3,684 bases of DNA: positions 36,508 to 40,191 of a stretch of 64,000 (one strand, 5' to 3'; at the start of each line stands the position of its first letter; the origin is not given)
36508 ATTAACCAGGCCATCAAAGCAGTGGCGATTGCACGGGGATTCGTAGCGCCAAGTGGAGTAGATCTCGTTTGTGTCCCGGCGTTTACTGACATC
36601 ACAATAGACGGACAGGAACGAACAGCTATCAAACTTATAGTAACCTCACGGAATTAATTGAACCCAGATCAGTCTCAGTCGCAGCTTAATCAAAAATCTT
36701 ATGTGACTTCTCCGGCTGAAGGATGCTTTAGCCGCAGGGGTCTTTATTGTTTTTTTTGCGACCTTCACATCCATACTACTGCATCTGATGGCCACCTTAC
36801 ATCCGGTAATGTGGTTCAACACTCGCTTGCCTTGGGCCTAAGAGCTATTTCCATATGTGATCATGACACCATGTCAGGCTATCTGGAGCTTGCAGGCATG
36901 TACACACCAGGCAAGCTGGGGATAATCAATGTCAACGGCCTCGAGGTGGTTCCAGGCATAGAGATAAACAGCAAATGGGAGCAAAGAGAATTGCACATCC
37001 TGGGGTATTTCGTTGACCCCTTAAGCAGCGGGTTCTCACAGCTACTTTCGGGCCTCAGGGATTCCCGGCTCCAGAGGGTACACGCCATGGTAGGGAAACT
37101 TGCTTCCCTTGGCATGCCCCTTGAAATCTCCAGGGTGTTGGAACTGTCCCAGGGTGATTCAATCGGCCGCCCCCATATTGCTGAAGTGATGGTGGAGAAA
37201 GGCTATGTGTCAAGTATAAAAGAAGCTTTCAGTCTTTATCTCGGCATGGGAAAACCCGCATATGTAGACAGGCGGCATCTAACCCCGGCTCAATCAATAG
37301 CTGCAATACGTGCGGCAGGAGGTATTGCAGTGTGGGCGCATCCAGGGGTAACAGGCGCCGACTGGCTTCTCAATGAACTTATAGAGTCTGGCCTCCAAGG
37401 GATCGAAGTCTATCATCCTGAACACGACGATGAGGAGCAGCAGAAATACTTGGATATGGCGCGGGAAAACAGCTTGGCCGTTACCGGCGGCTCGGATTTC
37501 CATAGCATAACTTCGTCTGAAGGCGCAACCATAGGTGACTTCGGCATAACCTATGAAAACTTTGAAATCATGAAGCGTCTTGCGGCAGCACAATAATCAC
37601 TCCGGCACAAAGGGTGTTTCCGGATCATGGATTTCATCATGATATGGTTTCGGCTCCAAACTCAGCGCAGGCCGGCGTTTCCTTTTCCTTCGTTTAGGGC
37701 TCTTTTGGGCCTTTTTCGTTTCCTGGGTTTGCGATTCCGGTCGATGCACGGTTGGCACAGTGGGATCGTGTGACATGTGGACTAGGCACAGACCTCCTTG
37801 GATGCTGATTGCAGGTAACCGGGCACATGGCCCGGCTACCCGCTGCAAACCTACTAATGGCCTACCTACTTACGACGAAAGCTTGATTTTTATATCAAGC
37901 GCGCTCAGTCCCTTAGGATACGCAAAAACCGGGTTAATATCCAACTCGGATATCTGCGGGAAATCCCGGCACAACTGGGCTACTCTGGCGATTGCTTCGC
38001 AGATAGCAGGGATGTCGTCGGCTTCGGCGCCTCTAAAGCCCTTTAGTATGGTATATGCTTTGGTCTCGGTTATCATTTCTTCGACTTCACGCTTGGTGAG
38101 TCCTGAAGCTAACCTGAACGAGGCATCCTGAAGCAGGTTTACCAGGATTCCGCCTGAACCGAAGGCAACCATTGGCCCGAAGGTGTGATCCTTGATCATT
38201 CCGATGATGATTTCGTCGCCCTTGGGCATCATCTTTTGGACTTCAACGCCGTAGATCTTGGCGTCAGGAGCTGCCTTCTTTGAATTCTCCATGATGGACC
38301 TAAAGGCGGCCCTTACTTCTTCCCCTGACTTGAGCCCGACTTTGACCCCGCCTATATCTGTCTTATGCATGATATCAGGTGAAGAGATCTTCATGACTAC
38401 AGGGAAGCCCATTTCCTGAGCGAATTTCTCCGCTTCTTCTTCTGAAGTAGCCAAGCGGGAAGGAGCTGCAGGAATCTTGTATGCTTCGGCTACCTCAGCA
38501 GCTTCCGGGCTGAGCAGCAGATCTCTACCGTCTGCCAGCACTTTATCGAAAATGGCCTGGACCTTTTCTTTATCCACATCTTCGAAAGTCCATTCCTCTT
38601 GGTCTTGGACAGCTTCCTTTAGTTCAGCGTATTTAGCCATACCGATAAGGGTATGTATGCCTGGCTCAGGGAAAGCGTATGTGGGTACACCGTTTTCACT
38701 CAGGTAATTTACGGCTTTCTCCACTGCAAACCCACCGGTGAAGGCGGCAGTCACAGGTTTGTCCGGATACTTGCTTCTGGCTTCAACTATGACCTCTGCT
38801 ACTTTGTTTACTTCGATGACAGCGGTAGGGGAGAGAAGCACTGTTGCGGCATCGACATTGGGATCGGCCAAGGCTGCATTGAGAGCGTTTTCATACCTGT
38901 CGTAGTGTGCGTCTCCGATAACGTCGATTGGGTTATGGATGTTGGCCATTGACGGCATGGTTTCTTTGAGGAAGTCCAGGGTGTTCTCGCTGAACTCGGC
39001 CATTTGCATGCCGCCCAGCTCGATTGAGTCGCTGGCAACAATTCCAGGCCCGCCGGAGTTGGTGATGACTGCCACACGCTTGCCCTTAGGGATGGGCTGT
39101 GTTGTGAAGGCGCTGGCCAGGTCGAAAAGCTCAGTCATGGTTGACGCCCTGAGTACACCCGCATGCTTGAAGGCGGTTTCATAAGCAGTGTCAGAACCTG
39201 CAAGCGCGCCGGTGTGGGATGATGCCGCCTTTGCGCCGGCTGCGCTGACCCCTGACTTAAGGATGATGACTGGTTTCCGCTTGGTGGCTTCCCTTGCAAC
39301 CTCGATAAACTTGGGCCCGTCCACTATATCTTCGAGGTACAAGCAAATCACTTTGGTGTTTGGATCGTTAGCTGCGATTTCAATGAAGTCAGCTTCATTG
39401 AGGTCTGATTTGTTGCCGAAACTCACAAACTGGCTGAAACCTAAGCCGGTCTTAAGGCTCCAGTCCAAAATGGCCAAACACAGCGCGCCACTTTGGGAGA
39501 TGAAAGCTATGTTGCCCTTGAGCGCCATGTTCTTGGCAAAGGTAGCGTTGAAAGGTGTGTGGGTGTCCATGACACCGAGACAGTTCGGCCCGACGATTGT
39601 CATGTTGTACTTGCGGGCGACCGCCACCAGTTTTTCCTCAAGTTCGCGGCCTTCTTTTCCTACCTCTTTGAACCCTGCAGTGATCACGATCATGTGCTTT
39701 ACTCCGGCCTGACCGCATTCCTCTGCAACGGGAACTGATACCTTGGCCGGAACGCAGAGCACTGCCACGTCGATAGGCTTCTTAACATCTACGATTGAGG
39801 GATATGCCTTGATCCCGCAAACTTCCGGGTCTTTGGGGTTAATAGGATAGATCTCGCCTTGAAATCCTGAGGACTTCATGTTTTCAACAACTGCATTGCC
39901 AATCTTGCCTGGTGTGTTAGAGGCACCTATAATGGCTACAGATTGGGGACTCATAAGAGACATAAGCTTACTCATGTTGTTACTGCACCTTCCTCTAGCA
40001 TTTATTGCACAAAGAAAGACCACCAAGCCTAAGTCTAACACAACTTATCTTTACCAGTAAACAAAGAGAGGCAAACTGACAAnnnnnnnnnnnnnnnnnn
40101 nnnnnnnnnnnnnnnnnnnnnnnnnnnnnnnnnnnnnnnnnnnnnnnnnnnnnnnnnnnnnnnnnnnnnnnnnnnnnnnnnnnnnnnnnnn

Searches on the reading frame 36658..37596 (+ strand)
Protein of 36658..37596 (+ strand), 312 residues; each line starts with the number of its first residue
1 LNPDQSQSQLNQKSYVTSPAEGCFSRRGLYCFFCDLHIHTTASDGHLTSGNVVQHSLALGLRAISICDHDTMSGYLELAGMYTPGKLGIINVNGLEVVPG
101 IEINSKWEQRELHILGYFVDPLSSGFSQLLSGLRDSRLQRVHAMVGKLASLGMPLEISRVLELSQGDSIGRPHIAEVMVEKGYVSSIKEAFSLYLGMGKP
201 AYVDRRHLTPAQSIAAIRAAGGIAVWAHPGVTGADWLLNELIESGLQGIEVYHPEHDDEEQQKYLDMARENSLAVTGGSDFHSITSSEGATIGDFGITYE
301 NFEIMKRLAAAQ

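Call 68: search_protein_families(library=ncbifam, proteins=[window:36658-37596:+], max_evalue=0.00001)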
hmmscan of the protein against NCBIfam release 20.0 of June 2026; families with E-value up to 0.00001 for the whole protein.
window:36658-37596:+ (312 aa): 5 families
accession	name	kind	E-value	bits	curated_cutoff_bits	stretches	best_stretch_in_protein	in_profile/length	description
NF041577.1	nside_bi_sphtase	equivalog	5.4e-49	166.8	400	1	34-287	4-255/276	3',5'-nucleoside bisphosphate phosphatase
NF047791.1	RNaseRnm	equivalog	1.2e-48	165.8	375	1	34-285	3-253/275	RNase RNM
NF041661.1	Cycl_ph_dihydrol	equivalog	2.3e-28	99.3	500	1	35-283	1-245/259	phosphoribosyl 1,2-cyclic phosphate 1,2-diphosphodiesterase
NF038032.1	CehA_McbA_metalo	domain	2.8e-15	56.6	80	1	34-105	5-69/315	CehA/McbA family metallohydrolase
NF004981.0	PRK06361.1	equivalog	2.8e-08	33.4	117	1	34-103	2-71/217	histidinol phosphate phosphatase domain-containing protein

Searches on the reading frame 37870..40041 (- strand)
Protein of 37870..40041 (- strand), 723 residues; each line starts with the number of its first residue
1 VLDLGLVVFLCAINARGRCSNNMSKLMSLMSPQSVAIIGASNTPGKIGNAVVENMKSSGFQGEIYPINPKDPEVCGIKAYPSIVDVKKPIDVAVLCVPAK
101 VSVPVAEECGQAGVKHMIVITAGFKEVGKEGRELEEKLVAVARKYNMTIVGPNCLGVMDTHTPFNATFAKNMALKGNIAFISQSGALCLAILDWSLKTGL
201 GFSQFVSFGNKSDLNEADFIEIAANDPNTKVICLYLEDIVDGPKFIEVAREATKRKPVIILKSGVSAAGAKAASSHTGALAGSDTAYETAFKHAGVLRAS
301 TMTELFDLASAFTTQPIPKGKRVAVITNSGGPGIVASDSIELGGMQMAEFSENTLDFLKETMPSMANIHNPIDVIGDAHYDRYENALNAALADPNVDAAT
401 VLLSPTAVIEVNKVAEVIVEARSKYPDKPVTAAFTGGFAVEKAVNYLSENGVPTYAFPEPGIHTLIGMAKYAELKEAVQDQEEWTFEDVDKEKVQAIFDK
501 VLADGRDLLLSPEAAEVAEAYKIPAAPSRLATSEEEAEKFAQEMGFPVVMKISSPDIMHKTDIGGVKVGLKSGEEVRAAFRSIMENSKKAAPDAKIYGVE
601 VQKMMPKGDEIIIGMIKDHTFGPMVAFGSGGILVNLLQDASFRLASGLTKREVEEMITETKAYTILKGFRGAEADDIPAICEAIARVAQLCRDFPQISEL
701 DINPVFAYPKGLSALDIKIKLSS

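Call 68: search_protein_families(library=ncbifam, proteins=[window:37870-40041:-], max_evalue=0.00001)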
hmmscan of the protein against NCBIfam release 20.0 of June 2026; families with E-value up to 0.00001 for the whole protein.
window:37870-40041:- (723 aa): 8 families
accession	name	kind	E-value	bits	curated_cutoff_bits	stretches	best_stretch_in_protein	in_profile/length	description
NF045493.1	HydDutCoALig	equivalog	1.3e-208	694.9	1300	1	28-721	5-698/698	4-hydroxybutyrate--CoA ligase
TIGR02717.1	AcCoA-syn-alpha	equivalog_domain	1.1e-182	607.8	567.15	1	27-471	2-446/447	acetate--CoA ligase alpha subunit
NF045494.1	AcCoALig_Archglob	equivalog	1.6e-164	548.9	1200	2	16-472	208-663/665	acetate--CoA ligase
NF045492.1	HydPropCoALig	equivalog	4.9e-159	530.9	1300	2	14-456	236-681/700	3-hydroxypropionate--CoA ligase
NF004230.0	PRK05678.1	equivalog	4.2e-16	59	336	1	73-307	47-282/291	succinate--CoA ligase subunit alpha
TIGR01019.1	sucCoAalpha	subfamily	2.5e-14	53.4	353.2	1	73-304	45-277/286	succinate--CoA ligase subunit alpha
NF001913.0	PRK00696.1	equivalog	6.8e-11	41.8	370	0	514-721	8-218/388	ADP-forming succinate--CoA ligase subunit beta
TIGR01016.1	sucCoAbeta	subfamily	3.5e-09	36.1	375.55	0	513-721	7-218/386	succinate-CoA ligase subunit beta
